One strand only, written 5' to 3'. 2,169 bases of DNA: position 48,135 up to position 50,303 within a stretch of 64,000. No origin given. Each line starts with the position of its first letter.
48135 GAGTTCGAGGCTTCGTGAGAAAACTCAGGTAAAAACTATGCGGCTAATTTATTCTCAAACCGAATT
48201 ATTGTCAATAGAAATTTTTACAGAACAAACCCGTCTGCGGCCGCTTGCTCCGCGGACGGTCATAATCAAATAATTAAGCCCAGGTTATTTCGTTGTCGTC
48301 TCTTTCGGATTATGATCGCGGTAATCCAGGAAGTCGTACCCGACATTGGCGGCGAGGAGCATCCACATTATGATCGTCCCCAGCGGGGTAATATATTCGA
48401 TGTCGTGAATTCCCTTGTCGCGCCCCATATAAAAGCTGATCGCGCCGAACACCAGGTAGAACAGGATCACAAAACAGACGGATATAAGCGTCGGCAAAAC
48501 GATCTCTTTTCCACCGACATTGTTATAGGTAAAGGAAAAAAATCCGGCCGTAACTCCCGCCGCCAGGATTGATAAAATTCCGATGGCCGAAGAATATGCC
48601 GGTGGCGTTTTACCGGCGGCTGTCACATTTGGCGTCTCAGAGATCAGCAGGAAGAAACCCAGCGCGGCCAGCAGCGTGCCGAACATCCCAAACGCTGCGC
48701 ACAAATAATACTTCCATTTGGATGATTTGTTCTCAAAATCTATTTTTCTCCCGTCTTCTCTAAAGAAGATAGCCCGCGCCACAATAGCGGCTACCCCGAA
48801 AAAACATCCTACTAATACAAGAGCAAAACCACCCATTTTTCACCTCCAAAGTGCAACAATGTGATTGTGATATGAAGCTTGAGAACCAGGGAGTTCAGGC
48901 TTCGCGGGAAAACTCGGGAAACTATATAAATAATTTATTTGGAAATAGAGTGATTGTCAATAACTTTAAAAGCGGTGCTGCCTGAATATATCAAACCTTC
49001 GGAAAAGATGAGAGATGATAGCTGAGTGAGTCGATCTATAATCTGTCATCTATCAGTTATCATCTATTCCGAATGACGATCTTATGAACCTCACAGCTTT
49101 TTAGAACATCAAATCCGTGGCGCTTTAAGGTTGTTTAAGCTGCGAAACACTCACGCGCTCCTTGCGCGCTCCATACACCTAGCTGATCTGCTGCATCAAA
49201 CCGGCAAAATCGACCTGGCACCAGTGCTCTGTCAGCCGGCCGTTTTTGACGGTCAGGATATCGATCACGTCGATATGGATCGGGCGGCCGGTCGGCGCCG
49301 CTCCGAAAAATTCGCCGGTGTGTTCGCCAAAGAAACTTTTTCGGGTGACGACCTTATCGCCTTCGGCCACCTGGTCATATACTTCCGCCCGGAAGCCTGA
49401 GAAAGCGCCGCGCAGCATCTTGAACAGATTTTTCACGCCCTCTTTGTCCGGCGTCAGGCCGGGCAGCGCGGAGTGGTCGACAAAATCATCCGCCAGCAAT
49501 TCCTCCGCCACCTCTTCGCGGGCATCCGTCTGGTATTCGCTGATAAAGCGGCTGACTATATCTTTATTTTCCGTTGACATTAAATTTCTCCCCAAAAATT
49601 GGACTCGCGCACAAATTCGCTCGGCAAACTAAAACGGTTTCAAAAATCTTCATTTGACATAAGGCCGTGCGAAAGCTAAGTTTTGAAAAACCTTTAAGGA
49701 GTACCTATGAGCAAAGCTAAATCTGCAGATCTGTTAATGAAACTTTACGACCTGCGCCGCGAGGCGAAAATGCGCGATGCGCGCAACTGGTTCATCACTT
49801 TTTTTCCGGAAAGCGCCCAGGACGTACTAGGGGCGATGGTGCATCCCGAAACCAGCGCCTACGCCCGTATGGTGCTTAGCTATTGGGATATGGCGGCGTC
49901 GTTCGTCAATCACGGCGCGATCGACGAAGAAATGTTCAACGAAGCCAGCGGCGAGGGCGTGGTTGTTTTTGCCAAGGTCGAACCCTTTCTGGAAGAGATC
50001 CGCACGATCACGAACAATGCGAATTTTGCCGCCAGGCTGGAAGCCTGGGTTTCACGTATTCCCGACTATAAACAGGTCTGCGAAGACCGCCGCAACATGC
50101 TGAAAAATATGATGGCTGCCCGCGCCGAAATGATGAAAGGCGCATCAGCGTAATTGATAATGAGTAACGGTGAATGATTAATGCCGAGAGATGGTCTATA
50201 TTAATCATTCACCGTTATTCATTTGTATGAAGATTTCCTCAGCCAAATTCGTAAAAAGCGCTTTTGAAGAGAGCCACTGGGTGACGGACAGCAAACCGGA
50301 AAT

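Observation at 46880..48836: AT-rich two-gene island: cytoplasmic beta-rich 380-aa protein with an aerolysin/ETX-like amphipathic hairpin plus a 5-TM partner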

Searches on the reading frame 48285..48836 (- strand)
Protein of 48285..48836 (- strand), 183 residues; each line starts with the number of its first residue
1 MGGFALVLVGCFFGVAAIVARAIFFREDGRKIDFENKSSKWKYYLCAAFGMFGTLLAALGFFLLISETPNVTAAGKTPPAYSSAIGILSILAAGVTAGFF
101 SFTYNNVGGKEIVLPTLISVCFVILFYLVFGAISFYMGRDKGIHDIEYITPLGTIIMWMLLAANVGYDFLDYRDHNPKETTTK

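Call 3: search_protein_families(library=pfam, proteins=[window:48285-48836:-], max_evalue=1)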
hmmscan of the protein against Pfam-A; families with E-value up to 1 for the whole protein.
window:48285-48836:- (183 aa): 6 families
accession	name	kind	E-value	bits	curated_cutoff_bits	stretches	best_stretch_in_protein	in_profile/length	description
PF19529.4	DUF6057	-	0.011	15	29.8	1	42-164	119-245/569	Family of unknown function (DUF6057)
PF25592.1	DUF7937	-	0.019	14.2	31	1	47-135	110-193/402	Domain of unknown function (DUF7937)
PF12442.13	DUF3681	-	0.13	13.1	24.3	1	7-93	8-92/96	Protein of unknown function (DUF3681)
PF06979.18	TMEM70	-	0.22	11.9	22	1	30-63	42-75/157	TMEM70/TMEM186/TMEM223 protein family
PF06570.16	DUF1129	-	0.71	9.9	29.1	0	37-109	75-136/207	Protein of unknown function (DUF1129)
PF07331.16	TctB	-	0.74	10.4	29.1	0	48-131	31-129/137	Tripartite tricarboxylate transporter TctB family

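Call 4: search_protein_families(library=ncbifam, proteins=[window:48285-48836:-], max_evalue=1)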
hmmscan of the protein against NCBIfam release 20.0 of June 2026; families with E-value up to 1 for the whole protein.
window:48285-48836:- (183 aa): 1 family
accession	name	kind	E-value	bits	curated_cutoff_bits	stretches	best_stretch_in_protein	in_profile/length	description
NF045846.1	MSC0882_dom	subfamily_domain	0.1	11.8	60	0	85-141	14-77/244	MSC_0882 family membrane protein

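Call 5: search_protein_families(library=padloc, proteins=[window:48285-48836:-], max_evalue=1)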
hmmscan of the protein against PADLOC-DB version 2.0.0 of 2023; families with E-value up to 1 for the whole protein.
window:48285-48836:- (183 aa): 0 families

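Call 52: search_protein_families(library=padloc, proteins=[L009:12467-13726:-, L008:13199-14296:-, L008:12525-12971:-], max_evalue=0.1)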
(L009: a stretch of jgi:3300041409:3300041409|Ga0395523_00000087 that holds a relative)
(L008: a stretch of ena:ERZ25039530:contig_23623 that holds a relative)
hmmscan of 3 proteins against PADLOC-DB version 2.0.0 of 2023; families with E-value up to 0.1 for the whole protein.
L009:12467-13726:- (419 aa): 0 families

L008:13199-14296:- (365 aa): 0 families

L008:12525-12971:- (148 aa): 0 families

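Call 58: find_homologous_proteins(query=window:48285-48836:-, max_evalue=0.001)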
Query window:48285-48836:- (183 aa): 5 proteins with E <= 0.001 among 1727 candidates.
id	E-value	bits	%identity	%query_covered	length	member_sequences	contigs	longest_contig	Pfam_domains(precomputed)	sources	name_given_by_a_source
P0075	8.2e-97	341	89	97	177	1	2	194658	-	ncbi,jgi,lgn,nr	ncbi:MAG TPA: hypothetical protein VGO50_17835 [Pyrinomonadaceae bacterium]|jgi:hypothetical protein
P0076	7.6e-90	318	82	98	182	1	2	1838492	-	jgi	jgi:hypothetical protein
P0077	1.3e-85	304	81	100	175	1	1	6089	-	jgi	jgi:hypothetical protein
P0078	6.3e-55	204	56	96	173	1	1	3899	-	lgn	-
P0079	1.7e-43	167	84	55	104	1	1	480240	-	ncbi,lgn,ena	-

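Call 59: find_encoding_contigs(protein=P0076, flank=7000, max_places=2)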
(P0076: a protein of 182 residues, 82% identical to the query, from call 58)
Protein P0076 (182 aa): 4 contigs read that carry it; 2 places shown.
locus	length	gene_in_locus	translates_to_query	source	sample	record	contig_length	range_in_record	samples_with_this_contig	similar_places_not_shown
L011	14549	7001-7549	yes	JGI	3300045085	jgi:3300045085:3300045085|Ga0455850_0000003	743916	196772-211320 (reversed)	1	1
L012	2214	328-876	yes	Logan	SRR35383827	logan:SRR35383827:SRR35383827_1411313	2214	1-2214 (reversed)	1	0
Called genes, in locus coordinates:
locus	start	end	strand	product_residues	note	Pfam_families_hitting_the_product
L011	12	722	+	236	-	PF07087:DUF1353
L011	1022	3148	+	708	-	-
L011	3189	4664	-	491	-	PF07498:Rho_N, PF07497:Rho_RNA_bind, PF00006:ATP-synt_ab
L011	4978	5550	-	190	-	PF02421:FeoB_N, PF01926:MMR_HSR1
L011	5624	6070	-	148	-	PF15956:DUF4760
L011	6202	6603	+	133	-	PF07366:SnoaL, PF12680:SnoaL_2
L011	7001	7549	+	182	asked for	-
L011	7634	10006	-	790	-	PF02190:LON_substr_bdg, PF00004:AAA, PF07728:AAA_5, PF22667:Lon_lid, PF05362:Lon_C, PF13541:ChlI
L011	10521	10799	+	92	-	-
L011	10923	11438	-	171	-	PF00210:Ferritin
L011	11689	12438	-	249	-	PF00106:adh_short, PF08659:KR, PF13561:adh_short_C2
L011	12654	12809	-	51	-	-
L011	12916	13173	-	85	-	-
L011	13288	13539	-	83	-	-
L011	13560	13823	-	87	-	-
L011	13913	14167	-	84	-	-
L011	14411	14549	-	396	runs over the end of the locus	PF06925:MGDG_synth, PF02350:Epimerase_2 (weak), PF00534:Glycos_transf_1 (weak), PF04101:Glyco_tran_28_C, PF13692:Glyco_trans_1_4 (weak)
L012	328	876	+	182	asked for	-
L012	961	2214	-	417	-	?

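Call 60: find_encoding_contigs(protein=P0077, flank=7000, max_places=2)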
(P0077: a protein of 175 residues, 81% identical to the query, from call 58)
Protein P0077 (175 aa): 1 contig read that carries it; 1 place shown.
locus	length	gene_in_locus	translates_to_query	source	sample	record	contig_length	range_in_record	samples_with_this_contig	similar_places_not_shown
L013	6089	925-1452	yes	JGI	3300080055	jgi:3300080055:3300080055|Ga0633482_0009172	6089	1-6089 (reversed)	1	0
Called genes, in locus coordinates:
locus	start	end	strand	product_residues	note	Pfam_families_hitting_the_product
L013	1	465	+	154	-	?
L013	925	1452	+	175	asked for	-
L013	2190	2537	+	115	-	-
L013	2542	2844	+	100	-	PF12732:YtxH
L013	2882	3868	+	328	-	-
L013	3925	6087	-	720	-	?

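Call 61: find_encoding_contigs(protein=P0078, flank=7000, max_places=2)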
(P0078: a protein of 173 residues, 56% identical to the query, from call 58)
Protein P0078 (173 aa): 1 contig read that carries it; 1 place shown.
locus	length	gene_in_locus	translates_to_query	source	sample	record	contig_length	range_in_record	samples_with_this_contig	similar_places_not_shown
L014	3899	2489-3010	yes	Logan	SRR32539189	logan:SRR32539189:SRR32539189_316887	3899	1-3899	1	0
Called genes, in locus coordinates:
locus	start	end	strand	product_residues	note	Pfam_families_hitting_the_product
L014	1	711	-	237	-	?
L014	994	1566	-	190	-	PF03193:RsgA_GTPase (faint), PF02421:FeoB_N, PF01926:MMR_HSR1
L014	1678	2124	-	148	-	PF15956:DUF4760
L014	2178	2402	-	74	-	-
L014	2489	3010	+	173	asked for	-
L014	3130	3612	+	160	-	-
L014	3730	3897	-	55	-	?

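Call 73: search_protein_families(library=pfam, proteins=[L013:2190-2537:+, L013:2882-3868:+], max_evalue=0.001)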
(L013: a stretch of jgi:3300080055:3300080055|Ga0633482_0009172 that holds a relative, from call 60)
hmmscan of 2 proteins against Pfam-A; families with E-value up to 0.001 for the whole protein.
L013:2190-2537:+ (115 aa): 0 families

L013:2882-3868:+ (328 aa): 0 families

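Call 90: search_protein_families(library=phrogs, proteins=[window:48285-48836:-, L009:12467-13726:-, L008:13199-14296:-, L013:2882-3868:+], max_evalue=0.01)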
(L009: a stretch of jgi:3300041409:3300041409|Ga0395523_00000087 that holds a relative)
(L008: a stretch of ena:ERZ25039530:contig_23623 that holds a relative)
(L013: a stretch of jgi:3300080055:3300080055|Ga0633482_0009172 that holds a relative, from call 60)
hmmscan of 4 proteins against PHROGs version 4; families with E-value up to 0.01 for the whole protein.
window:48285-48836:- (183 aa): 0 families

L009:12467-13726:- (419 aa): 0 families

L008:13199-14296:- (365 aa): 0 families

L013:2882-3868:+ (328 aa): 0 families

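Call 91: search_protein_families(library=pfam, proteins=[L009:12467-13726:-, L008:13199-14296:-, L008:12525-12971:-, L013:2542-2844:+, L014:3130-3612:+], max_evalue=0.01)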
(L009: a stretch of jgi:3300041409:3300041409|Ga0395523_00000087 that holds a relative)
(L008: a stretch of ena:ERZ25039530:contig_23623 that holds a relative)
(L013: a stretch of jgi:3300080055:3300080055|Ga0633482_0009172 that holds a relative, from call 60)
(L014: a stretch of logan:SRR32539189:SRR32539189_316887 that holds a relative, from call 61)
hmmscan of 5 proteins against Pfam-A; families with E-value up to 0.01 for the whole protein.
L009:12467-13726:- (419 aa): 0 families

L008:13199-14296:- (365 aa): 0 families

L008:12525-12971:- (148 aa): 0 families

L013:2542-2844:+ (100 aa): 1 family
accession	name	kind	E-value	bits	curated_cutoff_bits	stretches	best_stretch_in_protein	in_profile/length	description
PF12732.12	YtxH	-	1.2e-14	54.9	37.5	1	19-48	3-32/71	YtxH-like protein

L014:3130-3612:+ (160 aa): 0 families

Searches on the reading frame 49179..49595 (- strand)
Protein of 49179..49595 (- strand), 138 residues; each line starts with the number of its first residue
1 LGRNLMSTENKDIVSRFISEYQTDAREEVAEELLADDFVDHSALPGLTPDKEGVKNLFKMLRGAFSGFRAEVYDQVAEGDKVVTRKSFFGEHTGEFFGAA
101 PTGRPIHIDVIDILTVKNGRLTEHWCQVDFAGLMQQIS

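Call 3: search_protein_families(library=pfam, proteins=[window:49179-49595:-], max_evalue=1)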
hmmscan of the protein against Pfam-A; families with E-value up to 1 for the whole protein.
window:49179-49595:- (138 aa): 3 families
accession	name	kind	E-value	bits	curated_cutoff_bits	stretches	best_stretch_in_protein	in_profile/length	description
PF07366.18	SnoaL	-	3.7e-32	111.2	28.4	1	14-137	3-126/126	SnoaL-like polyketide cyclase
PF12680.13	SnoaL_2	-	2.9e-15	57.1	27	1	15-124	2-102/102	SnoaL-like domain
PF12202.14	OSR1_C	-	0.013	16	22.4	1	8-41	17-48/63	Oxidative-stress-responsive kinase 1 C-terminal domain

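Call 52: search_protein_families(library=padloc, proteins=[L009:12467-13726:-, L008:13199-14296:-, L008:12525-12971:-], max_evalue=0.1)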
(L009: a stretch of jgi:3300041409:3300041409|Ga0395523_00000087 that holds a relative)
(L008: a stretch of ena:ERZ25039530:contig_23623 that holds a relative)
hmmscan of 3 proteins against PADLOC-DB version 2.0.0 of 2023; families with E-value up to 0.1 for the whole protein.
L009:12467-13726:- (419 aa): 0 families

L008:13199-14296:- (365 aa): 0 families

L008:12525-12971:- (148 aa): 0 families

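Call 90: search_protein_families(library=phrogs, proteins=[L009:12467-13726:-, L008:13199-14296:-], max_evalue=0.01)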
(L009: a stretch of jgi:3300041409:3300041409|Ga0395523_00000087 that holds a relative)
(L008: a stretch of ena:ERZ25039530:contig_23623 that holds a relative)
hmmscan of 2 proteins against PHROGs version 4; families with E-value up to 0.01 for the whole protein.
L009:12467-13726:- (419 aa): 0 families

L008:13199-14296:- (365 aa): 0 families

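Call 91: search_protein_families(library=pfam, proteins=[L009:12467-13726:-, L008:13199-14296:-, L008:12525-12971:-], max_evalue=0.01)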
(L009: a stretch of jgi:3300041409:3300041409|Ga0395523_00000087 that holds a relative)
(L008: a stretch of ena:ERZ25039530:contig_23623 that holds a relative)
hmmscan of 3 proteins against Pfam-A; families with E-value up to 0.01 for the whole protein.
L009:12467-13726:- (419 aa): 0 families

L008:13199-14296:- (365 aa): 0 families

L008:12525-12971:- (148 aa): 0 families

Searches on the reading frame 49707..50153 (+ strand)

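Call 3: search_protein_families(library=pfam, proteins=[window:49707-50153:+], max_evalue=1)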
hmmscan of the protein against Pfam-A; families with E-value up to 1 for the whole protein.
window:49707-50153:+ (148 aa): 3 families
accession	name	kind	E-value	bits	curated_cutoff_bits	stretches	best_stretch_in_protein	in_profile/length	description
PF15956.11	DUF4760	-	1.6e-20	74.1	25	1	6-116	5-139/141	Domain of unknown function (DUF4760)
PF04558.20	tRNA_synt_1c_R1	-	0.054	13.9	28.6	0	61-87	86-115/162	Glutaminyl-tRNA synthetase, non-specific RNA binding region part 1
PF14096.11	DUF4274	-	0.063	13.7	27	1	27-74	14-55/76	Domain of unknown function (DUF4274)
